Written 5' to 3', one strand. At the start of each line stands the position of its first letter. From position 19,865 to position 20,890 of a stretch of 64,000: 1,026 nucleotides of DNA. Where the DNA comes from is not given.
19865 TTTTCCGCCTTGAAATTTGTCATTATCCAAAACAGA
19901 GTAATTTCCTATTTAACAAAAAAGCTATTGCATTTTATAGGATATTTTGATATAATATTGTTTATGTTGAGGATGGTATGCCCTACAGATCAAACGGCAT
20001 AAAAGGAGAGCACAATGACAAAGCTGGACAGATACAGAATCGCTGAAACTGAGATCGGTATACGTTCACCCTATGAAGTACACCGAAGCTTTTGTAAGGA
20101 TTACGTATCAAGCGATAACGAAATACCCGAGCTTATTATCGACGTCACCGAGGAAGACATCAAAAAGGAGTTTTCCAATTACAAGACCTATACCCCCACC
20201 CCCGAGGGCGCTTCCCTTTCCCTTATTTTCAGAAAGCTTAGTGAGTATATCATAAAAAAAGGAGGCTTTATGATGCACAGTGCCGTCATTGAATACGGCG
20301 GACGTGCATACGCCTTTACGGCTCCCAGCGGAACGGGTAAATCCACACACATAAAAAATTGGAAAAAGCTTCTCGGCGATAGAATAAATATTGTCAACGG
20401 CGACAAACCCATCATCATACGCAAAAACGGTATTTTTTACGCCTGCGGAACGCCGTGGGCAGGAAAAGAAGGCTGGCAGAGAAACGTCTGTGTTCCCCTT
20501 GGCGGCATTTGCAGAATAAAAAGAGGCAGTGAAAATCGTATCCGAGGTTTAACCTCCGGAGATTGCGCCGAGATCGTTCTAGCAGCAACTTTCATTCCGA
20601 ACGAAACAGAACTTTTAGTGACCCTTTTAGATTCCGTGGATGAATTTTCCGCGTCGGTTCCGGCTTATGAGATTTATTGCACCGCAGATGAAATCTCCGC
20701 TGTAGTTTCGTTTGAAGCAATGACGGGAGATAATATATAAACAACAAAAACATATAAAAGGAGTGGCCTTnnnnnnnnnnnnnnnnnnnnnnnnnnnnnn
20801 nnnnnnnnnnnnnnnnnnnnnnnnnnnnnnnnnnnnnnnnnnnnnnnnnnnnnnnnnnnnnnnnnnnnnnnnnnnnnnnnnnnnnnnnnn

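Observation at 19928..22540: Orphan HPr-kinase-like P-loop protein + PqqD/RRE-like protein operon with no recognisable maturase or precursor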

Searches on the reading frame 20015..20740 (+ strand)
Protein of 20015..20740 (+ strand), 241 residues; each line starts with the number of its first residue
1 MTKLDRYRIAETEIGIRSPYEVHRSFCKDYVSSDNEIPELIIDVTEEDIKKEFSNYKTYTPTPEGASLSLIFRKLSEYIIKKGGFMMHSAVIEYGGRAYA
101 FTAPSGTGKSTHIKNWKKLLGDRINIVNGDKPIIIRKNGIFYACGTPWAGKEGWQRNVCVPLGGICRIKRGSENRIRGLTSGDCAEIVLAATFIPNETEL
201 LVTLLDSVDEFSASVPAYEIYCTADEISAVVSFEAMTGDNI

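Call 5: search_protein_families(library=pfam, proteins=[window:20015-20740:+], max_evalue=0.1)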
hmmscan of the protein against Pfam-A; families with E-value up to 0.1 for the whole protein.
window:20015-20740:+ (241 aa): 1 family
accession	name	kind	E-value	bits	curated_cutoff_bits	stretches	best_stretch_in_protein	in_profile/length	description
PF13555.12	AAA_29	-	0.09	13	27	0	82-113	9-39/61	P-loop containing region of AAA domain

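Call 6: search_protein_families(library=ncbifam, proteins=[window:20015-20740:+], max_evalue=0.1)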
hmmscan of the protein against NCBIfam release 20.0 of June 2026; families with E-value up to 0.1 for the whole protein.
window:20015-20740:+ (241 aa): 5 families
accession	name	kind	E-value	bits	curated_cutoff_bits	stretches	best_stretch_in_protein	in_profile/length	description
TIGR04249.1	SCM_chp_ScmC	equivalog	7.7e-06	25.4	125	1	78-116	119-161/292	SynChlorMet cassette protein ScmC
TIGR04352.1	HprK_rel_A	equivalog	0.0032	16.6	200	1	85-112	97-124/280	HprK-related kinase A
NF006150.0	PRK08296.1-2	subfamily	0.036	12.3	650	1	66-122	542-596/633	hypothetical protein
TIGR04355.1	HprK_rel_B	hypoth_equivalog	0.042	12.9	200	1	74-113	134-173/351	HprK-related kinase B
NF006153.0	PRK08296.1-5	subfamily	0.054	11.9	578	1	67-125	544-595/608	hypothetical protein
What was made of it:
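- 20015..20740 (+): Gene A: ScmC-family (PF27840) P-loop kinase-like protein with a PEPCK/HPrK fold; the LppK-like component. The best NCBIfam hit is TIGR04249 at 25 bits, below its cutoff (call 6).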

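Call 8: find_homologous_proteins(query=window:20015-20740:+)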
Query window:20015-20740:+ (241 aa): 1968 proteins with E <= 0.001 among 2252 candidates; the best 120 are listed.
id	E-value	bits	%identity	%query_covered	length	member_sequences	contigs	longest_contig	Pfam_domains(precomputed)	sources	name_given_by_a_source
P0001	6.3e-159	545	99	100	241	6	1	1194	PF27840.1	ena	-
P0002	5.5e-143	493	88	100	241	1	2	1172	PF27840.1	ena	-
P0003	9.4e-110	384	68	100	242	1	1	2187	PF27840.1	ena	-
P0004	1.6e-98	347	63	100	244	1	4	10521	PF27840.1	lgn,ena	-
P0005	4.4e-97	342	62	99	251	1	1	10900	PF27840.1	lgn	-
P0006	1.1e-94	334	63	100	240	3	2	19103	PF27840.1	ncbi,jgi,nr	ncbi:MAG: hypothetical protein E7675_04185 [Ruminococcaceae bacterium]|nr:hypothetical protein [Osci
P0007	2.0e-85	304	59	98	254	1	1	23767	PF27840.1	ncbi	-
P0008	2.2e-59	219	46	98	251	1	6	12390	PF27840.1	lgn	-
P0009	2.7e-59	219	47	98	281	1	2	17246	PF27840.1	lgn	-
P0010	5.3e-59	218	49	97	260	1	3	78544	PF27840.1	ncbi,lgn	-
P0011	3.5e-58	215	45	98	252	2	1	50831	PF27840.1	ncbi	-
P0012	1.0e-53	200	43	95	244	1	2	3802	PF27840.1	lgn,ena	-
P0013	1.6e-53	200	42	96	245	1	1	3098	PF27840.1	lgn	-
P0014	1.0e-52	197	41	96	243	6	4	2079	PF27840.1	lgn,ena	-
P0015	1.1e-52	197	41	97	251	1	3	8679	PF27840.1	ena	-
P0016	1.6e-52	196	41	99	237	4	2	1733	PF27840.1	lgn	-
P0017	2.1e-52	196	40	96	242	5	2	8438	PF27840.1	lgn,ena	-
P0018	3.3e-52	195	43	95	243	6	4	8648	PF27840.1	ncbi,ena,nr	ncbi:MAG: hypothetical protein IJU18_03370 [Oscillospiraceae bacterium]|nr:hypothetical protein [Osc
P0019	4.8e-52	195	41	97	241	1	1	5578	PF27840.1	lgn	-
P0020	9.8e-52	194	42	96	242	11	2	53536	PF27840.1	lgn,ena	-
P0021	1.2e-51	193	43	96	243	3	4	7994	PF27840.1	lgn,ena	-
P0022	1.3e-51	193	43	96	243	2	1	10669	PF27840.1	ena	-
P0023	1.5e-51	193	41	96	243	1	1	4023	PF27840.1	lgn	-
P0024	1.7e-51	193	40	97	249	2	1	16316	PF27840.1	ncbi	-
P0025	2.1e-51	193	40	96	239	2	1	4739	PF27840.1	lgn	-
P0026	2.9e-51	192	41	89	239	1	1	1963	PF27840.1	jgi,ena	-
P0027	3.1e-51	192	41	95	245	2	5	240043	PF27840.1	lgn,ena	-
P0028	3.5e-51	192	39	98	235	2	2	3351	PF27840.1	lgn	-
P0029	3.7e-51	192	38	96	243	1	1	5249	PF27840.1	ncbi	-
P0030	4.1e-51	192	41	93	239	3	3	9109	PF27840.1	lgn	-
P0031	4.3e-51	192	41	95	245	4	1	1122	PF27840.1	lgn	-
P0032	4.7e-51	192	41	96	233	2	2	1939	PF27840.1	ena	-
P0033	6.6e-51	191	40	98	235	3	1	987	PF27840.1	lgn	-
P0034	1.0e-50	190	40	95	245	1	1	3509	PF27840.1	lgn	-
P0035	1.1e-50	190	41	96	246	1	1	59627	PF27840.1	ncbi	-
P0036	1.4e-50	190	50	66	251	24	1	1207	PF27840.1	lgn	-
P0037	1.8e-50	190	42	97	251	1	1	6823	PF27840.1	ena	-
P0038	2.0e-50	189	41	95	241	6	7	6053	PF27840.1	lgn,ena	-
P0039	2.1e-50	189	41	95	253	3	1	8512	PF27840.1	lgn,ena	-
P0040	2.2e-50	189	40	98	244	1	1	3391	PF27840.1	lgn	-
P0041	2.4e-50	189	39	96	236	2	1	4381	PF27840.1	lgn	-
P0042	2.4e-50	189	44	96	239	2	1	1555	PF27840.1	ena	-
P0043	6.1e-50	188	42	98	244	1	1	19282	PF27840.1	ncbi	-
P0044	6.8e-50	188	40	97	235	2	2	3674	PF27840.1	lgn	-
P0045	7.2e-50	188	42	96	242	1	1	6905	PF27840.1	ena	-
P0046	8.1e-50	188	42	95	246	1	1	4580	PF27840.1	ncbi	-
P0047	8.4e-50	187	41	96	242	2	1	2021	PF27840.1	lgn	-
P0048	1.5e-49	187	38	97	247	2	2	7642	PF27840.1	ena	-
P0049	1.6e-49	187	40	95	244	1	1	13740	PF27840.1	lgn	-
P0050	1.9e-49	186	43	90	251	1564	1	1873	PF27840.1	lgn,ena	-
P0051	2.0e-49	186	41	96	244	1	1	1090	PF27840.1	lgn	-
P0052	2.1e-49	186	40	97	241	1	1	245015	PF27840.1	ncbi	-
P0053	2.2e-49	186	39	96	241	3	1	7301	PF27840.1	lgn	-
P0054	2.4e-49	186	42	96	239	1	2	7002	PF27840.1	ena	-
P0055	2.5e-49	186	42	97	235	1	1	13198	PF27840.1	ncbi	-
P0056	3.6e-49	185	42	96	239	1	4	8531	PF27840.1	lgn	-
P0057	5.3e-49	185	39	97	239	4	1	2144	PF27840.1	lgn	-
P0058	5.3e-49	185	41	95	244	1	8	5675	PF27840.1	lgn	-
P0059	8.3e-49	184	42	96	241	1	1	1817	PF27840.1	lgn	-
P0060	8.4e-49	184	39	97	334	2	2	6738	PF27840.1,PF05402.19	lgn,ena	-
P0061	9.2e-49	184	40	97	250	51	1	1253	PF27840.1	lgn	-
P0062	1.3e-48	184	43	96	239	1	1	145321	PF27840.1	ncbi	-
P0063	1.6e-48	183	39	97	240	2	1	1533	PF27840.1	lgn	-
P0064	1.7e-48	183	38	96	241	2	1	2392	PF27840.1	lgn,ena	-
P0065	1.9e-48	183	41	97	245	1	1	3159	PF27840.1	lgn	-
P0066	2.1e-48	183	41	95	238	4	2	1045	PF27840.1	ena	-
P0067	2.5e-48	183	38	98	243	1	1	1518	PF27840.1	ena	-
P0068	2.7e-48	183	42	96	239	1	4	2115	PF27840.1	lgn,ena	-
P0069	2.7e-48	182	42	96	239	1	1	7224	PF27840.1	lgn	-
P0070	2.8e-48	182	39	96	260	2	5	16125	PF27840.1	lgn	-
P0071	4.3e-48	182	42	95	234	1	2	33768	PF27840.1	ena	-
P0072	4.3e-48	182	39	96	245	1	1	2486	PF27840.1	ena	-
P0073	4.6e-48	182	39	96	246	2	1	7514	PF27840.1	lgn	-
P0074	5.4e-48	182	39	97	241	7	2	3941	PF27840.1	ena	-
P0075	5.4e-48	182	42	96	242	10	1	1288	PF27840.1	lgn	-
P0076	5.7e-48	181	39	96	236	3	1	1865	PF27840.1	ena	-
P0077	6.3e-48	181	39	95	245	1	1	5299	PF27840.1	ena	-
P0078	6.9e-48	181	43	96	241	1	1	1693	PF27840.1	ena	-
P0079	7.2e-48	181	38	100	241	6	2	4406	PF27840.1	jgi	jgi:hypothetical protein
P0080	7.9e-48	181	42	97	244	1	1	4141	PF27840.1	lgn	-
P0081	9.1e-48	181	40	88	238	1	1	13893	PF27840.1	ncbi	-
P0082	9.8e-48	181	38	96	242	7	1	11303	PF27840.1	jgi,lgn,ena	-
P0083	9.9e-48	181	41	96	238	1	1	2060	PF27840.1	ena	-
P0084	1.0e-47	181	42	96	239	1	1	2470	PF27840.1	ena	-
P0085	1.0e-47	181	40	98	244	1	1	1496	PF27840.1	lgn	-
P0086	1.1e-47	181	39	95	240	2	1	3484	PF27840.1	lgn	-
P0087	1.1e-47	181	42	96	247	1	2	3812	PF27840.1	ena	-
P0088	1.1e-47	180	40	95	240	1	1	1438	PF27840.1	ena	-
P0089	1.3e-47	180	39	95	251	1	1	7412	PF27840.1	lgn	-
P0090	1.3e-47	180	41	96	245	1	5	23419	PF27840.1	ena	-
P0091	1.4e-47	180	42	96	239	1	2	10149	PF27840.1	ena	-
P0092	1.4e-47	180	41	94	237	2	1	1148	PF27840.1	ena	-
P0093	1.5e-47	180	41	97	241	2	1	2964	PF27840.1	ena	-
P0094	1.5e-47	180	42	96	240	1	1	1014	PF27840.1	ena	-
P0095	1.6e-47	180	40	97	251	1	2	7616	PF27840.1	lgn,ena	-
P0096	1.6e-47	180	38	92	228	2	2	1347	PF27840.1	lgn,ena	-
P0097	1.9e-47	180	39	100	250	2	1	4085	PF27840.1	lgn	-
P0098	2.0e-47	180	40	96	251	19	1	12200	PF27840.1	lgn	-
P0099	2.5e-47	179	42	95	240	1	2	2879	PF27840.1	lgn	-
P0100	2.6e-47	179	42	95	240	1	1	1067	PF27840.1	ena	-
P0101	2.6e-47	179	39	96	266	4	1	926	PF27840.1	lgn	-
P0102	2.9e-47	179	41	96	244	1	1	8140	PF27840.1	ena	-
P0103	2.9e-47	179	39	97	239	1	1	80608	PF27840.1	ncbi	-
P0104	3.0e-47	179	40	97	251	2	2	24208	PF27840.1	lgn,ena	-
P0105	3.1e-47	179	41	97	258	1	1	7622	PF27840.1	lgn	-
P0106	3.1e-47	179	38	95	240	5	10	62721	PF27840.1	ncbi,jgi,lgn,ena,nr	ncbi:MAG: hypothetical protein E7646_05655 [Ruminococcaceae bacterium]|nr:hypothetical protein [Osci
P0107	3.2e-47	179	43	96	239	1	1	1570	PF27840.1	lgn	-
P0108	3.5e-47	179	38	98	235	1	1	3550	PF27840.1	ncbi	-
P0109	3.7e-47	179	41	96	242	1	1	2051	PF27840.1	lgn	-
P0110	3.7e-47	179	41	96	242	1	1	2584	PF27840.1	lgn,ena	-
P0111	3.8e-47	179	38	98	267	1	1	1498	PF27840.1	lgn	-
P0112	4.0e-47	179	38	96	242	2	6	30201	PF27840.1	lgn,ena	-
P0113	4.4e-47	179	40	96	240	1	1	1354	PF27840.1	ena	-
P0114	4.6e-47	178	42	95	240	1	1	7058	PF27840.1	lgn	-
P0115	4.7e-47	178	39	97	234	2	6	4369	PF27840.1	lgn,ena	-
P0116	4.8e-47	178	40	98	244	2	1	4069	PF27840.1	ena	-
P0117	5.0e-47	178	39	95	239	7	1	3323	PF27840.1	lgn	-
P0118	5.1e-47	178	41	96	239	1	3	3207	PF27840.1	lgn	-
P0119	5.1e-47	178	41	96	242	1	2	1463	PF27840.1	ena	-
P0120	5.2e-47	178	39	94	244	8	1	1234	PF27840.1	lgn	-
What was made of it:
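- On Pfam ScmC (PF27840) / NCBIfam TIGR04249 SCM cassette protein ScmC: Precomputed PF27840 hits exist for the 99%-identical P0001 and for all 120 listed homologues (call 8).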

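Call 10: find_encoding_contigs(protein=P0010, flank=8000, max_places=3)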
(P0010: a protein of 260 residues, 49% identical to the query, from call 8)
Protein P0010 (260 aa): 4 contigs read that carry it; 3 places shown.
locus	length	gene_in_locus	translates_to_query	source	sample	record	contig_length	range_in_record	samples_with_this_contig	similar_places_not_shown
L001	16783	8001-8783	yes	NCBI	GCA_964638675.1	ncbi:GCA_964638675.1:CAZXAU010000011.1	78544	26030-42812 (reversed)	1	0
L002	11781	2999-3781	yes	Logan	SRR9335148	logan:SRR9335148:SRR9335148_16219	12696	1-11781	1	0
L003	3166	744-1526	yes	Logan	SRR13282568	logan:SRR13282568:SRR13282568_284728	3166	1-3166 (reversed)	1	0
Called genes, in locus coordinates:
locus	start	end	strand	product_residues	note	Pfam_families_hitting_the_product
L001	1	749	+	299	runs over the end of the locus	PF01244:Peptidase_M19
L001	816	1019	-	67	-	PF07561:DUF1540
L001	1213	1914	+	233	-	PF00149:Metallophos (weak)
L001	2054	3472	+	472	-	PF05697:Trigger_N, PF00254:FKBP_C, PF05698:Trigger_C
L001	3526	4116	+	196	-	PF00574:CLP_protease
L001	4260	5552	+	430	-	PF06689:zf-C4_ClpX, PF00493:MCM (weak), PF01078:Mg_chelatase (faint), PF05496:RuvB_N (weak), PF00004:AAA, PF07724:AAA_2, PF07728:AAA_5 (faint), PF10431:ClpB_D2-small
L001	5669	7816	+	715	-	-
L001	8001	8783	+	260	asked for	PF27840:ScmC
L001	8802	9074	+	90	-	PF05402:PqqD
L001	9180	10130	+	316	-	-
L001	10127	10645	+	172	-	PF04892:VanZ-LLP1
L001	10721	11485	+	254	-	PF02706:Wzz (weak)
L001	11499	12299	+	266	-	PF01656:CbiA, PF10609:ParA, PF13614:AAA_31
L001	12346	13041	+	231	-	PF19567:CpsB_CapC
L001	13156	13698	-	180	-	PF00210:Ferritin (faint), PF02915:Rubrerythrin, PF21349:RUBY_RBDX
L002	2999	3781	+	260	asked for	PF27840:ScmC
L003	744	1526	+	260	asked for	PF27840:ScmC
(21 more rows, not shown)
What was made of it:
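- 20015..20740 (+): There are 1968 homologues, all tagged PF27840 (call 8), which is named ScmC (call 10).
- Checked: Its relatives carry the newer Pfam family PF27840 'ScmC' (calls 8, 10).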

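Call 11: find_encoding_contigs(protein=P0052, flank=8000, max_places=3)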
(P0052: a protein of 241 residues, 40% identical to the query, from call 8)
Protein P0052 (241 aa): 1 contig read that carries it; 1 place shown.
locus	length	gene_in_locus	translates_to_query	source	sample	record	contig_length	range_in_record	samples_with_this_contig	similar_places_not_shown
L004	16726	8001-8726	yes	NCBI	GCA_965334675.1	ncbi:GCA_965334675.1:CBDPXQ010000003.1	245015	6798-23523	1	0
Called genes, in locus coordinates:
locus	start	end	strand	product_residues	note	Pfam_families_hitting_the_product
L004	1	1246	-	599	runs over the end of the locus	-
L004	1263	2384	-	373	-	PF05636:HIGH_NTase1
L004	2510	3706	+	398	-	PF00871:Acetate_kinase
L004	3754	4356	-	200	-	PF13189:Cytidylate_kin2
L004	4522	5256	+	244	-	PF01171:ATP_bind_3, PF06508:QueC (faint)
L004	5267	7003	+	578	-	PF05833:NFACT_N, PF18297:NFACT-R_2 (faint), PF05670:NFACT-R_1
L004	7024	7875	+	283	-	PF00288:GHMP_kinases_N, PF08544:GHMP_kinases_C (weak)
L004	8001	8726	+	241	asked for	PF27840:ScmC (weak)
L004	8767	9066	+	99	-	PF05402:PqqD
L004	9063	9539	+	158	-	-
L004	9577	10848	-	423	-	PF08245:Mur_ligase_M, PF02875:Mur_ligase_C, PF27239:FOL3_C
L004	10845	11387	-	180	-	PF07155:ECF-ribofla_trS, PF07694:5TM-5TMR_LYT (weak), PF12822:ECF_trnsprt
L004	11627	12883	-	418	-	PF13481:AAA_25, PF03796:DnaB_C (weak), PF06745:ATPase, PF13401:AAA_22 (weak), PF25199:nSTAND_NTPase5 (weak), PF00004:AAA (faint), PF06745:ATPase (weak), PF13541:ChlI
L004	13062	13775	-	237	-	PF01520:Amidase_3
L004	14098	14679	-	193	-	-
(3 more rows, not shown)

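Call 12: find_encoding_contigs(protein=P0027, flank=8000, max_places=2)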
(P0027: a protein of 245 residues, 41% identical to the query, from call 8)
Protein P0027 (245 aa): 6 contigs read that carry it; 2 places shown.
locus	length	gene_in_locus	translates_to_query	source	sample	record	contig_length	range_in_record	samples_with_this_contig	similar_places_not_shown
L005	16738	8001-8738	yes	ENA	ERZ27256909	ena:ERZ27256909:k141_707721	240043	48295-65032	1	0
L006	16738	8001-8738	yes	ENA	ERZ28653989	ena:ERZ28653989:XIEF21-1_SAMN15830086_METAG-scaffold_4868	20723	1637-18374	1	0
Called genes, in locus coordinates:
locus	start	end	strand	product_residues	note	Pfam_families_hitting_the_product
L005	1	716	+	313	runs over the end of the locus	PF13228:DUF4037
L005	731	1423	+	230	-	PF13353:Fer4_12, PF04055:Radical_SAM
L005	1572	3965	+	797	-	PF03477:ATP-cone, PF13597:NRDD, PF00462:Glutaredoxin (weak)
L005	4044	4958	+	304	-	PF00890:FAD_binding_2, PF01134:GIDA (faint), PF01266:DAO (weak), PF03486:HI0933_like (weak), PF07992:Pyr_redox_2, PF12831:FAD_oxidored, PF13450:NAD_binding_8 (weak), PF13738:Pyr_redox_3, +1 more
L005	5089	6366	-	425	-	PF00709:Adenylsucc_synt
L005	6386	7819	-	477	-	PF00206:Lyase_1, PF10397:ADSL_C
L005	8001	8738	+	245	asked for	PF27840:ScmC (faint)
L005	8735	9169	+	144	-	-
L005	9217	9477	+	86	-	PF05402:PqqD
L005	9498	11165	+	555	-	PF00664:ABC_membrane, PF00005:ABC_tran, PF13304:AAA_21 (faint)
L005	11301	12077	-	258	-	PF00300:His_Phos_1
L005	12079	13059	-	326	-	PF01515:PTA_PTB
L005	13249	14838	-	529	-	PF03553:Na_H_antiporter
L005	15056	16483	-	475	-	PF00209:SNF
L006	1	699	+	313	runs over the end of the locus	PF13228:DUF4037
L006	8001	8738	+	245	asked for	PF27840:ScmC (faint)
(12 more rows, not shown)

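Call 13: find_encoding_contigs(protein=P0062, flank=8000, max_places=2)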
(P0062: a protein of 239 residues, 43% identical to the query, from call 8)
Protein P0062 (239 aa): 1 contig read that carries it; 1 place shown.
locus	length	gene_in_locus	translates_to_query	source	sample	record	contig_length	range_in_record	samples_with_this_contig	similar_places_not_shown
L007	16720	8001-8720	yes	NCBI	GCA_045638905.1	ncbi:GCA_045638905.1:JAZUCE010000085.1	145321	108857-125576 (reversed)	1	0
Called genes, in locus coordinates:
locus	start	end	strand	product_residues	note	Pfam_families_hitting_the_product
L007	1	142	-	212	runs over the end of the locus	PF17118:DUF5105 (weak)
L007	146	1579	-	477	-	PF01546:Peptidase_M20, PF07687:M20_dimer (weak)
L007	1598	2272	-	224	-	-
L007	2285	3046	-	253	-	PF16481:DUF5058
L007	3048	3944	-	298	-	PF00892:EamA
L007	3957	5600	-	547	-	PF00664:ABC_membrane, PF02463:SMC_N (faint), PF00005:ABC_tran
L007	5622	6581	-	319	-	-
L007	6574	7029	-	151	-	-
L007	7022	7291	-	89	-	PF05402:PqqD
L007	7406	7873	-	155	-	-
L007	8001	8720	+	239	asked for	PF27840:ScmC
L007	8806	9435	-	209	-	-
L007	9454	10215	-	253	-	PF04203:Sortase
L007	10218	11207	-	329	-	PF03816:LytR_cpsA_psr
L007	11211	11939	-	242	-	PF10609:ParA, PF13614:AAA_31, PF01656:CbiA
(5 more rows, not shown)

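Call 14: find_encoding_contigs(protein=P0060, flank=8000, max_places=2)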
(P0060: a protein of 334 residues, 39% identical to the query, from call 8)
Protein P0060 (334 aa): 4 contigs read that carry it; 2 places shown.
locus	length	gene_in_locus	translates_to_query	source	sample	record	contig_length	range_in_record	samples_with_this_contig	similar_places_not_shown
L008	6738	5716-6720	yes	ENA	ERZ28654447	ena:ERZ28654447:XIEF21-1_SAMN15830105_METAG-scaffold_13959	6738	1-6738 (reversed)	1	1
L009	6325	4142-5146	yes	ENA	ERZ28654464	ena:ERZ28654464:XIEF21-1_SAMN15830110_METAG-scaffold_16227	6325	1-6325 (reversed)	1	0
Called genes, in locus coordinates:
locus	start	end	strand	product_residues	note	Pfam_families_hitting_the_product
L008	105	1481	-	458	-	PF01134:GIDA (faint), PF01262:AlaDh_PNT_C (faint), PF01266:DAO (faint), PF07992:Pyr_redox_2, PF12831:FAD_oxidored (weak), PF13738:Pyr_redox_3, PF00070:Pyr_redox, PF02852:Pyr_redox_dim, +2 more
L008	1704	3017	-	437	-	-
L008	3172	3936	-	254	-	PF08220:HTH_DeoR, PF08279:HTH_11 (weak), PF00455:DeoRC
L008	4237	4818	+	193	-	PF00881:Nitroreductase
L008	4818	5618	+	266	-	PF02578:Cu-oxidase_4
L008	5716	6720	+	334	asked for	PF27840:ScmC, PF05402:PqqD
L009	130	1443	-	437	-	-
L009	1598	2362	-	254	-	PF08220:HTH_DeoR, PF08279:HTH_11 (weak), PF00455:DeoRC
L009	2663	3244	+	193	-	PF00881:Nitroreductase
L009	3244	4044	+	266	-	PF02578:Cu-oxidase_4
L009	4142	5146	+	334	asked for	PF27840:ScmC, PF05402:PqqD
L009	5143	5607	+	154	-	-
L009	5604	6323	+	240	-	?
